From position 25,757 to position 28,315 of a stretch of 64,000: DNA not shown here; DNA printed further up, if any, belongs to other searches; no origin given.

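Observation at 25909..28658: MrfA-type DUF1998 helicase followed by a SLOG (TIGR00725) gene instead of the MrfB exonuclease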

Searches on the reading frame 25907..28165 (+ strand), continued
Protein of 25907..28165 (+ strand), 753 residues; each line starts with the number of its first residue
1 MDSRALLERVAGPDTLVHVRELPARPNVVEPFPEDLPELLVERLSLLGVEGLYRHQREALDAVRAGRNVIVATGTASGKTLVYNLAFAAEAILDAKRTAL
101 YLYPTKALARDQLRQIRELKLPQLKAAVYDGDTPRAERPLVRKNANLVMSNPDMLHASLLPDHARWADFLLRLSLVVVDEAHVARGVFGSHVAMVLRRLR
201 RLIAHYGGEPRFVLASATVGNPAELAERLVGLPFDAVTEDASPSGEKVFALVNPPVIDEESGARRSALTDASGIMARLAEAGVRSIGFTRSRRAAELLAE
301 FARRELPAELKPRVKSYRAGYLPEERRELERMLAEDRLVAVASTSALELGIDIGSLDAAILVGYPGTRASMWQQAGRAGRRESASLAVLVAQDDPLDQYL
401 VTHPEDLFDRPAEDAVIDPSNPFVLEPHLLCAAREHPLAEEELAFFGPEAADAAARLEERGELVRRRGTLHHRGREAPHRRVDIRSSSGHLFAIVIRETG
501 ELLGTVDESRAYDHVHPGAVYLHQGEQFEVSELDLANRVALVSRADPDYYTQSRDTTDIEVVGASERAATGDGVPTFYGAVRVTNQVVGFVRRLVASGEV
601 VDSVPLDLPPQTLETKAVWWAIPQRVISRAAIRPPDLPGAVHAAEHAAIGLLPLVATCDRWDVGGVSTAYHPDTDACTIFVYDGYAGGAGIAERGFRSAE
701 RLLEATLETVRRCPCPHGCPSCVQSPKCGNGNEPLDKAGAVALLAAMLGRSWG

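Call 53: find_related_loci(query=A3, collection=metagenome_contigs, flank=4000)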
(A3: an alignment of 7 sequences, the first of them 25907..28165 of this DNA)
Query A3 (753 aa) in metagenome_contigs; peptide patterns used: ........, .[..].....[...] (x = any residue, [..] = any of these).
600 stretches matched a pattern (row limit reached: there are more); 588 encode a relative of the query (tblastn E <= 1e-3); the best 80 are kept; 80 distinct loci.
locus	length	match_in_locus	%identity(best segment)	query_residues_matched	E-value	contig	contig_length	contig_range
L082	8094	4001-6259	85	1-753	0e+0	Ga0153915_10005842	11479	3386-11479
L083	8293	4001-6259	82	1-753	0e+0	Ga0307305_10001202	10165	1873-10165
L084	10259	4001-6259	78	1-753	0e+0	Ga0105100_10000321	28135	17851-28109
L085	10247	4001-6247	76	1-749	0e+0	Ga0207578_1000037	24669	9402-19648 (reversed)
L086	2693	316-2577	68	1-748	0e+0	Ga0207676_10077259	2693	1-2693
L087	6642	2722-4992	71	1-753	0e+0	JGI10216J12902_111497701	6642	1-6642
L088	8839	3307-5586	70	1-753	0e+0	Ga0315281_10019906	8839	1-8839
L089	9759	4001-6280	69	1-753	0e+0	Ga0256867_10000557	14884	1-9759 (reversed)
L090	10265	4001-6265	70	1-753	0e+0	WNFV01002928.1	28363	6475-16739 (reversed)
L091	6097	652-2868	57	14-748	0e+0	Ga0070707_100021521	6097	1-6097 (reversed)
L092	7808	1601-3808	59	16-748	0e+0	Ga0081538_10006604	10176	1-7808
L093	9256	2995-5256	58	2-748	0e+0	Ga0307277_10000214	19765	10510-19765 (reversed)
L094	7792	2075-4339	57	1-748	0e+0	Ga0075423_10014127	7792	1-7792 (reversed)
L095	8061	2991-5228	57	2-741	0e+0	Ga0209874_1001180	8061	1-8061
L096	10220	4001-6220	55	16-748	0e+0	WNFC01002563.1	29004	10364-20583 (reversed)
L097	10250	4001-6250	53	1-748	0e+0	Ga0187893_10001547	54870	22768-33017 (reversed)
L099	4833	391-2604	55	16-748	0e+0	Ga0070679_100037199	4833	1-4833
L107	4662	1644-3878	53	14-753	0e+0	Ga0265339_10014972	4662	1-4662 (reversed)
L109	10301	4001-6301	52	3-749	0e+0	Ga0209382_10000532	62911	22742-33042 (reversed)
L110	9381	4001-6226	54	14-748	0e+0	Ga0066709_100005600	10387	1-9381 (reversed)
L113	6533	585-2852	52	2-748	0e+0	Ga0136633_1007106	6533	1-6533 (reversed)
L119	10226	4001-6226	50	14-749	0e+0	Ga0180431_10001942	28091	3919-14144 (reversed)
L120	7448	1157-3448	54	1-748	0e+0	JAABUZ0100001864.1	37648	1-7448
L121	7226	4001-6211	52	16-749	0e+0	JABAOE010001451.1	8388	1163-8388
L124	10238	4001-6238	52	14-748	0e+0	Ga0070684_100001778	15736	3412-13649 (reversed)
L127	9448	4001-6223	49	16-750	0e+0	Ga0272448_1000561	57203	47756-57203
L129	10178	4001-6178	51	5-737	0e+0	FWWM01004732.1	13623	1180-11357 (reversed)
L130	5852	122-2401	48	1-749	0e+0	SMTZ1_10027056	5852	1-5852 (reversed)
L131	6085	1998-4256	51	6-749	0e+0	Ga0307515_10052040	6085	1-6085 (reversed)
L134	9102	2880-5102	49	16-750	0e+0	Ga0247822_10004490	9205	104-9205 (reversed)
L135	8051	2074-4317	54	12-748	0e+0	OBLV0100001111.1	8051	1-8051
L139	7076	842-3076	49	16-749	0e+0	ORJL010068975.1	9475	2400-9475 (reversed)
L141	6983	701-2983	47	1-750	0e+0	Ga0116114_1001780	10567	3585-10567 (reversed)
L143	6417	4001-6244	50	5-748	0e+0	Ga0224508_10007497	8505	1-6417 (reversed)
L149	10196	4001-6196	49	14-748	0e+0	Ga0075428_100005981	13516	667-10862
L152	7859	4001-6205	51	14-737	0e+0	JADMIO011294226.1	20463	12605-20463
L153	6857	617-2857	49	12-751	0e+0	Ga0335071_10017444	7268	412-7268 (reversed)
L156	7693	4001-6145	50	32-747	0e+0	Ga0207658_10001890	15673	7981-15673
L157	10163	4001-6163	50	25-747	0e+0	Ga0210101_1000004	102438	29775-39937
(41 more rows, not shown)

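Call 58: search_protein_families(library=pfam, proteins=[L135:6-1820:-, L143:3475-3822:-, L120:169-621:-, L152:6718-7080:-, L107:4265-4645:-, L135:5220-5441:-, L109:8031-8615:-, L097:8306-9433:-, L099:2719-3129:+, L113:2898-4136:-], max_evalue=0.01)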
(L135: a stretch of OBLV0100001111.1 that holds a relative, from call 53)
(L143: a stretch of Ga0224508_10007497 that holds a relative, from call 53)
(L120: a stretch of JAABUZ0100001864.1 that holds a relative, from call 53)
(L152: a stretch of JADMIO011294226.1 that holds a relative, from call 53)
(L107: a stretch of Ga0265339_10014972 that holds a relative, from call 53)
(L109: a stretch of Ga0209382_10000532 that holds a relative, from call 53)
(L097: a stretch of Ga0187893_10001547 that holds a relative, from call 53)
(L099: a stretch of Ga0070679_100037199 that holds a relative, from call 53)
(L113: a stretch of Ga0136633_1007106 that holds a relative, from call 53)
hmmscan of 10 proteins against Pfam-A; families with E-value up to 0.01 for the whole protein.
L135:6-1820:- (605 aa): 1 family
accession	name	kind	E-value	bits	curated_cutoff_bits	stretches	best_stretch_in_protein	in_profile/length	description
PF03030.21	H_PPase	-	4.5e-184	614.1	29.7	1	31-604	2-537/645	Inorganic H+ pyrophosphatase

L143:3475-3822:- (116 aa): 2 families
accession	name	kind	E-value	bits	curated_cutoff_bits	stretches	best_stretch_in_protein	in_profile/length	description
PF01740.26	STAS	-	1.6e-20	73.3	22.6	1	8-111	2-106/106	STAS domain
PF13466.11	STAS_2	-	2.8e-16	59.9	29.2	1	23-99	5-80/80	STAS domain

L120:169-621:- (151 aa): 2 families
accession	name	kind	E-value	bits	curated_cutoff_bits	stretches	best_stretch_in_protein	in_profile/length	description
PF13581.12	HATPase_c_2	-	4.3e-25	88.6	27.4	1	9-142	2-127/127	Histidine kinase-like ATPase domain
PF02518.31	HATPase_c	-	1.2e-05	26.1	26.4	1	37-145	4-110/111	Histidine kinase-, DNA gyrase B-, and HSP90-like ATPase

L152:6718-7080:- (121 aa): 1 family
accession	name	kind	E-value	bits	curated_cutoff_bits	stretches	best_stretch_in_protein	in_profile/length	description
PF13400.11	Tad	-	1.1e-10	42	22.3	1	10-56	1-46/47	Putative Flp pilus-assembly TadE/G-like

L107:4265-4645:- (127 aa): 1 family
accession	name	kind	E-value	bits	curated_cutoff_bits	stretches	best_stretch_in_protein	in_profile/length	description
PF07811.17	TadE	-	3.1e-05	24.4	22.9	1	15-57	1-43/43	TadE-like protein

L135:5220-5441:- (74 aa): 1 family
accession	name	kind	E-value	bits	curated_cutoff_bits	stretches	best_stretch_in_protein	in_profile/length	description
PF14029.11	DUF4244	-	8.7e-25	86.4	27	1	19-71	2-54/54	Protein of unknown function (DUF4244)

L109:8031-8615:- (195 aa): 1 family
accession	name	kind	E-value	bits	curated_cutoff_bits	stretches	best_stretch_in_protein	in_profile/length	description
PF00482.28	T2SSF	-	3.1e-17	63.2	25.2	1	60-182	2-124/125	Type II secretion system (T2SS), protein F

L097:8306-9433:- (376 aa): 8 families
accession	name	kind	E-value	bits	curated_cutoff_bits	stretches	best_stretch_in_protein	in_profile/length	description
PF00437.27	T2SSE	-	7.3e-52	176.7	24.9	1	64-316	3-260/370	Type II/IV secretion system protein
PF13401.12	AAA_22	-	7.7e-06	26.7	27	1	191-288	4-96/130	AAA domain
PF13191.12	AAA_16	-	0.00012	23.1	32.6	1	181-241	12-64/167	AAA ATPase domain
PF00005.33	ABC_tran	-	0.002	19.2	25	1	192-227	11-46/137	ABC transporter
PF20720.3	nSTAND3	-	0.0038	17.4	27.2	1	188-230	13-56/155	Novel STAND NTPase 3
PF10412.15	TrwB_AAD_bind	-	0.0067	15.8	20.5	0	191-227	14-50/387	Type IV secretion-system coupling protein DNA-binding domain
PF12775.13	AAA_7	-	0.0091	16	25.8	0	181-220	22-61/181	P-loop containing dynein motor region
PF13604.12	AAA_30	-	0.0096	16.1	27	0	185-229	10-54/191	AAA domain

L099:2719-3129:+ (137 aa): 3 families
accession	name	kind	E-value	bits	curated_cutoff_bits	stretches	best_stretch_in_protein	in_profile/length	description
PF14851.11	FAM176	-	0.002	18.4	31.5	1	40-105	21-87/152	FAM176 family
PF13747.11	DUF4164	-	0.0063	17.4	27.2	1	68-106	22-60/89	Domain of unknown function (DUF4164)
PF04977.20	DivIC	-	0.0082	16.4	28.9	0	53-103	1-49/80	Septum formation initiator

L113:2898-4136:- (413 aa): 0 families

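Call 59: search_protein_families(library=pfam, proteins=[L082:484-1437:+, L094:424-1059:+, L093:5916-6581:+, L156:3040-3882:+, L153:6251-6841:+, L119:3641-3931:+], max_evalue=0.01)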
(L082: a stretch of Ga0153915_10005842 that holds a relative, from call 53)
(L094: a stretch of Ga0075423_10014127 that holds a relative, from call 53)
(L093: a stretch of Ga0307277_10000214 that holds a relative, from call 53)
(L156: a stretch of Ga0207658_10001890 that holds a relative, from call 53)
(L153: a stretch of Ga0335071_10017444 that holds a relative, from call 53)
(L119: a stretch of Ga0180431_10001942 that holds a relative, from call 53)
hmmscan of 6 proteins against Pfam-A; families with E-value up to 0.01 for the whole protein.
L082:484-1437:+ (318 aa): 1 family
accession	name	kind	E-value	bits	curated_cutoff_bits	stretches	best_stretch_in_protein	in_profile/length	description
PF03816.19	LytR_cpsA_psr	-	8.4e-42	143.3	24.6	1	76-218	1-147/150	LytR_cpsA_psr family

L094:424-1059:+ (212 aa): 0 families

L093:5916-6581:+ (222 aa): 3 families
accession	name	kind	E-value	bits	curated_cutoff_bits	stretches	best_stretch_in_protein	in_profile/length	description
PF09534.15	Trp_oprn_chp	-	0.0051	17.1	29.6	1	11-102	62-162/180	Tryptophan-associated transmembrane protein (Trp_oprn_chp)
PF13567.11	DUF4131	-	0.0052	16.9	31.6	0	20-114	6-84/165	Domain of unknown function (DUF4131)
PF13687.11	DUF4153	-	0.0053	16.4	27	1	14-99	81-167/373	Domain of unknown function (DUF4153)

L156:3040-3882:+ (281 aa): 1 family
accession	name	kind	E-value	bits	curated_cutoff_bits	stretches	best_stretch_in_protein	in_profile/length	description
PF00809.28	Pterin_bind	-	1.2e-57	195.8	25.5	1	22-264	2-244/244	Pterin binding enzyme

L153:6251-6841:+ (197 aa): 4 families
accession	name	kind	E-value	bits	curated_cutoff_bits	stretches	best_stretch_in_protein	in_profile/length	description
PF00583.31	Acetyltransf_1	-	1.8e-14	54.5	20.7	1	41-151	17-116/116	Acetyltransferase (GNAT) family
PF13508.13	Acetyltransf_7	-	6.9e-11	42.8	27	1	62-152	4-83/84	Acetyltransferase (GNAT) domain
PF13673.13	Acetyltransf_10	-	2.7e-09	37.5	23.6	1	49-153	18-109/128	Acetyltransferase (GNAT) domain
PF08445.16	FR47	-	4.3e-05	23.9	22.1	1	93-153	20-79/86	FR47-like protein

L119:3641-3931:+ (97 aa): 1 family
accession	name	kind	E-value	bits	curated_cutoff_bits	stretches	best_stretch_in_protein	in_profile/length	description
PF04456.17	DUF503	-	2.4e-32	111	22.4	1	3-90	1-87/88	Protein of unknown function (DUF503)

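Call 69: find_related_loci(query=A3, collection=viral_contigs, flank=3000)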
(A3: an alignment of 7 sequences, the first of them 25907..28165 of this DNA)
Query A3 (753 aa) in viral_contigs; peptide patterns used: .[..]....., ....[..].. (x = any residue, [..] = any of these).
26 stretches matched a pattern, but none encodes a relative of the query by tblastn (E <= 1e-3).
